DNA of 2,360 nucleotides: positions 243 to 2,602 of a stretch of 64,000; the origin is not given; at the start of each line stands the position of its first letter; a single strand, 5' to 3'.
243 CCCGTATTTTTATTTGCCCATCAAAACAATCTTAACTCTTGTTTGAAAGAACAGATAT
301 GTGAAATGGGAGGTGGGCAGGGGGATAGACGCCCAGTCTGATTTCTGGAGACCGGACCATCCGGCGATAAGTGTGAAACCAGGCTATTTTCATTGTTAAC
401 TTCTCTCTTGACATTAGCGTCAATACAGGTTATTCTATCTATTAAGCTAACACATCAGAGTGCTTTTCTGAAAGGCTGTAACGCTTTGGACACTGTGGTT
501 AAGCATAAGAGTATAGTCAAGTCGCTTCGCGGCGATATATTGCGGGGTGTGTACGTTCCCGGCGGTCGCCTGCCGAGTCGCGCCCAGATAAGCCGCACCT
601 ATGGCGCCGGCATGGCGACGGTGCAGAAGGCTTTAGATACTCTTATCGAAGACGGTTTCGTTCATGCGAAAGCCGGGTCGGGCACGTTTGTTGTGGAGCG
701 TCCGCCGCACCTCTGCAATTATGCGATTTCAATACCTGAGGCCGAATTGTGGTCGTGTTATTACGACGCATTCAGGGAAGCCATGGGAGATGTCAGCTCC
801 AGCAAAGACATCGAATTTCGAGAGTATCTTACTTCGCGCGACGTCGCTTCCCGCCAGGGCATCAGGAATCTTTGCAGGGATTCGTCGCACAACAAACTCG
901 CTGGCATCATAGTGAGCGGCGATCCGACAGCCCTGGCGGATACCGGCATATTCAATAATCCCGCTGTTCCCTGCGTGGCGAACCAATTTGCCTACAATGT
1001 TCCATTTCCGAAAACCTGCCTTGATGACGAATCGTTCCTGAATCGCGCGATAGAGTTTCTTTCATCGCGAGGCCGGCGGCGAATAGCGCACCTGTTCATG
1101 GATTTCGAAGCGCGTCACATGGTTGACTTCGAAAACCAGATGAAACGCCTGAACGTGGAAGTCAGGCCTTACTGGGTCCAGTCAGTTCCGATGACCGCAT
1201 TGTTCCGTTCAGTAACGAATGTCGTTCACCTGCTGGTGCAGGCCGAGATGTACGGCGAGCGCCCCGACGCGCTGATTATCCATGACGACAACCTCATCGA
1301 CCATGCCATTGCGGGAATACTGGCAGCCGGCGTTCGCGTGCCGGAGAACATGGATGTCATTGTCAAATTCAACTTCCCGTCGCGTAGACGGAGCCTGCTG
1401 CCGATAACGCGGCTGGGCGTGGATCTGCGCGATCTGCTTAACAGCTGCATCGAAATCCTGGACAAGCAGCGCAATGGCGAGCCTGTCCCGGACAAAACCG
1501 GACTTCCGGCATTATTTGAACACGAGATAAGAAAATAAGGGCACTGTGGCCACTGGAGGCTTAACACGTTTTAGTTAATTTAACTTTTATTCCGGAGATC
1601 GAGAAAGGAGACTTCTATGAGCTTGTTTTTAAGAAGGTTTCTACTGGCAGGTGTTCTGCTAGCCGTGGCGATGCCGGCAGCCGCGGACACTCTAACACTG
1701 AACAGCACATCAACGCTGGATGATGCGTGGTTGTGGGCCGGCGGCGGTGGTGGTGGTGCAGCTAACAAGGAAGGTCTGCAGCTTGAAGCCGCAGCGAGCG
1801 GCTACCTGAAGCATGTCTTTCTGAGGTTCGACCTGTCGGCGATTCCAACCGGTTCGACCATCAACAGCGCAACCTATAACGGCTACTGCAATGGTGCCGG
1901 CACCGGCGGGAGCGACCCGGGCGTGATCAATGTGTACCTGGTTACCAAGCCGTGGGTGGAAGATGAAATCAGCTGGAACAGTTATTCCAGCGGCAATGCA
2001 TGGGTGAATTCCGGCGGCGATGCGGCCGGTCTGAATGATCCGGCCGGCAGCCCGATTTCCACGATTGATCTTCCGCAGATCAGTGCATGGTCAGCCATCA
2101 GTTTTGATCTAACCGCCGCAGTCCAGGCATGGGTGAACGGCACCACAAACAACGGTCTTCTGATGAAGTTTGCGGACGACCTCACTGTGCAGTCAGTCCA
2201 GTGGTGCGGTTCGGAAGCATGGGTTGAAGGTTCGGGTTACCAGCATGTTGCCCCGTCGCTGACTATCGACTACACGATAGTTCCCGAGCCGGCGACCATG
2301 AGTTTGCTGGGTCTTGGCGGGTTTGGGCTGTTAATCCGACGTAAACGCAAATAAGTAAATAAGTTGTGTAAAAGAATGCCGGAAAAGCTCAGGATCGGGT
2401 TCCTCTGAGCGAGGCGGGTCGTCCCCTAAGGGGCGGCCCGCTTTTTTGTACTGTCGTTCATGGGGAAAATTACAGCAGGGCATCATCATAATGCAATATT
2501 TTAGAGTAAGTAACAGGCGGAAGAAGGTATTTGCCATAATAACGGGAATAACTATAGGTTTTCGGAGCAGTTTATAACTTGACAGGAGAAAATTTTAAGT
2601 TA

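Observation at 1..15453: Tandem array of one-regulator/one-surface-protein modules (GntR-LacI sensor -> PEP-CTERM passenger)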

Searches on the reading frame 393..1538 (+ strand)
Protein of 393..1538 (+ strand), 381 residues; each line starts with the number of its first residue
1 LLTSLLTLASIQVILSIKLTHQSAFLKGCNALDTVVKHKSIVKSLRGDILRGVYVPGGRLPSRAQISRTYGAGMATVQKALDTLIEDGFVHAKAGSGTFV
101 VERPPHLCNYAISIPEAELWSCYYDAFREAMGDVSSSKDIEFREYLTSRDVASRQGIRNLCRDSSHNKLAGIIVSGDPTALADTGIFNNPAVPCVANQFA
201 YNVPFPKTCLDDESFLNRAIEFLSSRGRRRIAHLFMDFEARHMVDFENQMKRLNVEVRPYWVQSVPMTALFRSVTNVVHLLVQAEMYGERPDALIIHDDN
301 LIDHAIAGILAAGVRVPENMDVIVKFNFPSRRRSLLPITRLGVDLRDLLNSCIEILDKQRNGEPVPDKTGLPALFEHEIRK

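Call 4: search_protein_families(library=pfam, proteins=[window:393-1538:+], max_evalue=0.01)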
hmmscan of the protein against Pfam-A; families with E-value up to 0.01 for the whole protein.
window:393-1538:+ (381 aa): 3 families
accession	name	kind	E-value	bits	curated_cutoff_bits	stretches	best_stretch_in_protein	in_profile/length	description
PF00392.27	GntR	-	1.9e-14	53.5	27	1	39-100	3-64/64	Bacterial regulatory proteins, gntR family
PF13377.12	Peripla_BP_3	-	2.8e-13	50.7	26.5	1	221-369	2-154/167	Periplasmic binding protein-like domain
PF14502.12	HTH_41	-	0.0087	15.9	25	0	57-91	3-37/48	Helix-turn-helix domain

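Call 5: search_protein_families(library=ncbifam, proteins=[window:393-1538:+], max_evalue=0.01)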
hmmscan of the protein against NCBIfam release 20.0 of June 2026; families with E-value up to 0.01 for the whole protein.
window:393-1538:+ (381 aa): 23 families
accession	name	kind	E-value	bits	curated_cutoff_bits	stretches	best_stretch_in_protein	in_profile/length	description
TIGR02325.1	C_P_lyase_phnF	equivalog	1.2e-11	44.7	156.8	1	35-104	7-76/238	phosphonate metabolism transcriptional regulator PhnF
TIGR02018.2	his_ut_repres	equivalog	1.8e-11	43.8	220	1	38-108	1-71/226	histidine utilization transcriptional repressor HutC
NF052282.1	PLP_TF_PdxR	equivalog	2.8e-11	43.1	320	1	40-108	5-73/448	MocR-like pyridoxine biosynthesis transcription factor PdxR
TIGR02404.1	trehalos_R_Bsub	equivalog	6e-11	42.4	211.95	1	37-104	1-68/233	trehalose operon repressor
NF008491.0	PRK11402.1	subfamily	4.3e-09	36.2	269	1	42-101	17-76/243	GntR family transcriptional regulator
NF041547.1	GntR_LSA1692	equivalog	1e-08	35.1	275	1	37-103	2-68/233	GntR family transcriptional regulator, LSA1692 subfamily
NF052286.1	ecto_TF_EhuR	exception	1.8e-08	33.4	480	1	37-103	12-78/458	MocR-like ectoine utilization transcription factor EhuR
NF007292.0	PRK09764.1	equivalog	8.7e-08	31.6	281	1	38-103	7-72/240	GntR family transcriptional regulator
NF052281.1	rhizopine_MocR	equivalog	9.1e-08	31.2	650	1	36-104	18-86/479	rhizopine catabolism transcriptional regulator MocR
NF011575.0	PRK14999.1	equivalog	1.1e-06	28.2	424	1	42-103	18-79/241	histidine utilization repressor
NF047563.1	modulin_PmtR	equivalog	3e-06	27.3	200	1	40-103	16-79/125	PSM export ABC transporter transcriptional regulator PmtR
NF007486.0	PRK10079.1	equivalog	6.2e-06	26.1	363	1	39-104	15-79/241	phosphonate metabolism transcriptional regulator PhnF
NF052290.2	MocR_like_YczR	exception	9e-06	24.6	487.4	1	38-101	21-84/458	MocR-like transcription factor YczR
NF007741.0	PRK10421.1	equivalog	5.4e-05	22.7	311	1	42-115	13-86/262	transcriptional regulator LldR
NF008269.0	PRK11041.1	equivalog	0.00023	20.3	436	1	194-323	150-278/342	DNA-binding transcriptional regulator CytR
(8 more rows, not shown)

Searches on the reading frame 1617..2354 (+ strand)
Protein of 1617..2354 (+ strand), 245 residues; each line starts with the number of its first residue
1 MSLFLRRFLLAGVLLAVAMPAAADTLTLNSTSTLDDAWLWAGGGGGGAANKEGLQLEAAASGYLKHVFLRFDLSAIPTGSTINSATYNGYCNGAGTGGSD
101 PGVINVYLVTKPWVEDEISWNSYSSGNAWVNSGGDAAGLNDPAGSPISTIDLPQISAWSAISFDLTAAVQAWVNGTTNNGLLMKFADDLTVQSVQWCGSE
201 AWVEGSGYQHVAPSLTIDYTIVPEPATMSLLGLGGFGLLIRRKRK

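Call 4: search_protein_families(library=pfam, proteins=[window:1617-2354:+], max_evalue=0.01)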
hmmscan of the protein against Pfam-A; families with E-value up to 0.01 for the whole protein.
window:1617-2354:+ (245 aa): 4 families
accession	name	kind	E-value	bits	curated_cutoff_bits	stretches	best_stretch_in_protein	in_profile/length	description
PF06848.17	Disaggr_repeat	-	1.6e-09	38.1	33.9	1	68-185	31-153/179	Disaggregatase related repeat domain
PF24517.2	CBM96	-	1.4e-08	35.1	26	1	50-175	25-129/164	Carbohydrate-binding module family 96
PF07589.16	PEP-CTERM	-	5.3e-07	29.9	20.7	1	222-243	2-24/24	PEP-CTERM motif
PF00688.24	TGFb_propeptide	-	0.0093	16.1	25.8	0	161-182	184-206/242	TGF-beta propeptide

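Call 5: search_protein_families(library=ncbifam, proteins=[window:1617-2354:+], max_evalue=0.01)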
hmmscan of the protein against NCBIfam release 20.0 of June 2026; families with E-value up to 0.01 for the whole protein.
window:1617-2354:+ (245 aa): 8 families
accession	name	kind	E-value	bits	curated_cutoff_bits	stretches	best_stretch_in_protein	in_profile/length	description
NF033679.1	DNRLRE_dom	domain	1.9e-20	73.6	34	1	53-202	19-154/164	DNRLRE domain-containing protein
NF033554.9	floc_PepA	equivalog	1.3e-06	28.4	80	1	191-245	206-260/261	flocculation-associated PEP-CTERM protein PepA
TIGR02595.1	PEP_CTERM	domain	5.1e-06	27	16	1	222-245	1-24/24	PEP-CTERM sorting domain-containing protein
NF038125.1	PEP_CTERM_THxN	subfamily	4.2e-05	23.2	85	1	214-245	214-246/246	THxN family PEP-CTERM protein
NF038120.1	PEP_CTERM_QFxxD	subfamily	0.00075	19.4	80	1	218-244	189-215/215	NF038120 family PEP-CTERM protein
NF041538.1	PEP_EDSA_1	subfamily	0.0035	17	100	1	217-243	280-307/307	EDSAP-1 family PEP-CTERM protein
NF038126.1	PEP_CTERM_FxDxF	subfamily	0.0072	16.6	50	0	214-243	134-165/165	FxDxF family PEP-CTERM protein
NF038118.1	PEP_CTERM_CCXG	equivalog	0.0081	15.8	90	0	217-245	171-199/199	CCXG family PEP-CTERM protein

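Call 19: find_encoding_contigs(protein=window:1617-2354:+, flank=10000, max_places=6)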
Protein window:1617-2354:+ (245 aa): no gene with exactly this product is on record in the collection.

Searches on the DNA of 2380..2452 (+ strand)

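Call 92: build_rna_model(alignment_id=A2)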
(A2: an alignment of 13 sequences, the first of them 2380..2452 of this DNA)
Model R1 built from alignment A2 (13 sequences, 82 columns); structure: RNAalifold consensus.
model positions 73; base pairs 15; branch points 1; effective number of sequences 5.56; information 0.773 bits per position. Calibrated on 0.2 Mb of random sequence (short: E-values are rough).
structure used (alignment columns):
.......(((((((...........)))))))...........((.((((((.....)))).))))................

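Call 93: search_with_rna_model(model_id=R1, sources=[window, L001, L002, L003, L004, L005, L006, L007, L008, L009, L010, L011, L012, L013, L014, L015, L016, L017, L018, L019, L020, L021, L022, L023, L024, L025, L026, L027, L028, L029, L030, L031, L032, L033, L038, L039, L040, L041, L042, L043, L044, L045, L046, L167, L168], max_evalue=1)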
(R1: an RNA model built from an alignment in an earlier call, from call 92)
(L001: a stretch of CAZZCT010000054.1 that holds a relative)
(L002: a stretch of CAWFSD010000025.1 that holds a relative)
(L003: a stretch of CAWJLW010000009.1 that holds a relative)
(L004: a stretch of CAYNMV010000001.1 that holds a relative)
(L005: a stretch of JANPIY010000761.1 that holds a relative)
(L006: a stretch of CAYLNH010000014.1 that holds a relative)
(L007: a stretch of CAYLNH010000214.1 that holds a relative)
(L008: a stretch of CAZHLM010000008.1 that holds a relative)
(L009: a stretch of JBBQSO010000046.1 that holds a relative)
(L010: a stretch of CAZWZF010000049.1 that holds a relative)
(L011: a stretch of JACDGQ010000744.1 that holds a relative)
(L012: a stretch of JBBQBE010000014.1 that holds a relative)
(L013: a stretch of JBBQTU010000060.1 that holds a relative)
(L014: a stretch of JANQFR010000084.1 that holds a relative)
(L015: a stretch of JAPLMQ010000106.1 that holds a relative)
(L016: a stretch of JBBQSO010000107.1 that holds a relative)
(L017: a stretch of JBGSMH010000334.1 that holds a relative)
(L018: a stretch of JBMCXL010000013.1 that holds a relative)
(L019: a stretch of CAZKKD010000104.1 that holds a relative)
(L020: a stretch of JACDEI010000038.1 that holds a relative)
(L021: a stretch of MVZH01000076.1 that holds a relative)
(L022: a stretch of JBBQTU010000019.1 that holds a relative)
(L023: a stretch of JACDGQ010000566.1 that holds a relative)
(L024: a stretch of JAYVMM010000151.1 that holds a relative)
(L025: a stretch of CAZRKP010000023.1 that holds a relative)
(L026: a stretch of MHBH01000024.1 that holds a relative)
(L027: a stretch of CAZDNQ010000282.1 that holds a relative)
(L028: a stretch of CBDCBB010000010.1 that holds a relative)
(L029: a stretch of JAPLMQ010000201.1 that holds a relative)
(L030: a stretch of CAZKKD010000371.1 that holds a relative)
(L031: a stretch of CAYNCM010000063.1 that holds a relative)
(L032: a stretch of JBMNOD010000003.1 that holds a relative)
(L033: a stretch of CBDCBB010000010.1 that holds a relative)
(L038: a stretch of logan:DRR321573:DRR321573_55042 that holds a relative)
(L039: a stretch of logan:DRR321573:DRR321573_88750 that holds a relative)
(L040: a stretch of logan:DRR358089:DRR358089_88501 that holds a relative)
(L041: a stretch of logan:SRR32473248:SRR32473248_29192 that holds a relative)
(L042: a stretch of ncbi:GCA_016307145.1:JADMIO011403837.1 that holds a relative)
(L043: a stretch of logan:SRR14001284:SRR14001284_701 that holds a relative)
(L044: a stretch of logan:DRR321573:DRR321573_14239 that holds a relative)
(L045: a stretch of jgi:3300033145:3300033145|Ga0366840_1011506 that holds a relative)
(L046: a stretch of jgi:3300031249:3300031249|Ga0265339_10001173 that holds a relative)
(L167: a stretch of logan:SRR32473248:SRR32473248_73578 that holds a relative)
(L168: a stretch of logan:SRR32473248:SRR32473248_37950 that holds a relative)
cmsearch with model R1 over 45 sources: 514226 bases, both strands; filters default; matches with E-value up to 1: 23.
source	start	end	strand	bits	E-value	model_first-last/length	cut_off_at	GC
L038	2203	2275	+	78.9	2e-21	1-73/73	no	0.52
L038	4340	4413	+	76.1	1.5e-20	1-73/73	no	0.54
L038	6482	6553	+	75.8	1.8e-20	1-73/73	no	0.47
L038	8710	8782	+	73.4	1.1e-19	1-73/73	no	0.55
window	15380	15457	+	71.6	3.8e-19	1-73/73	no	0.5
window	12548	12625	+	70.1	1.1e-18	1-73/73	no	0.53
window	2380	2451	+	69.6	1.7e-18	1-73/73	no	0.62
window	4581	4654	+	65.6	2.9e-17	1-73/73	no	0.57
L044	2270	2346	+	64.6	5.9e-17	1-73/73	no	0.6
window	10636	10707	+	63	2e-16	1-73/73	no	0.51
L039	2592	2662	+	62.4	3e-16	1-73/73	no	0.61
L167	2162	2237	+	59.2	3.1e-15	1-73/73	no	0.51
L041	12039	12109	+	55.2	5.4e-14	1-73/73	no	0.56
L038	41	111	+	47.9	1.1e-11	1-73/73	no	0.49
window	187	257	+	47.6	1.3e-11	1-73/73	no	0.51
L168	1425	1499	+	19.7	0.0074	1-73/73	no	0.6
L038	8746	8806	-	19.4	0.009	8-63/73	no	0.59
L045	2597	2664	-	16.8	0.06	1-73/73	no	0.49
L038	2189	2240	-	16.4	0.079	1-73/73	no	0.42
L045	2535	2560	+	15.3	0.18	35-60/73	no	0.65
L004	9238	9299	+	14.6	0.29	1-73/73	no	0.58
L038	4369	4444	-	14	0.44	1-73/73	no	0.54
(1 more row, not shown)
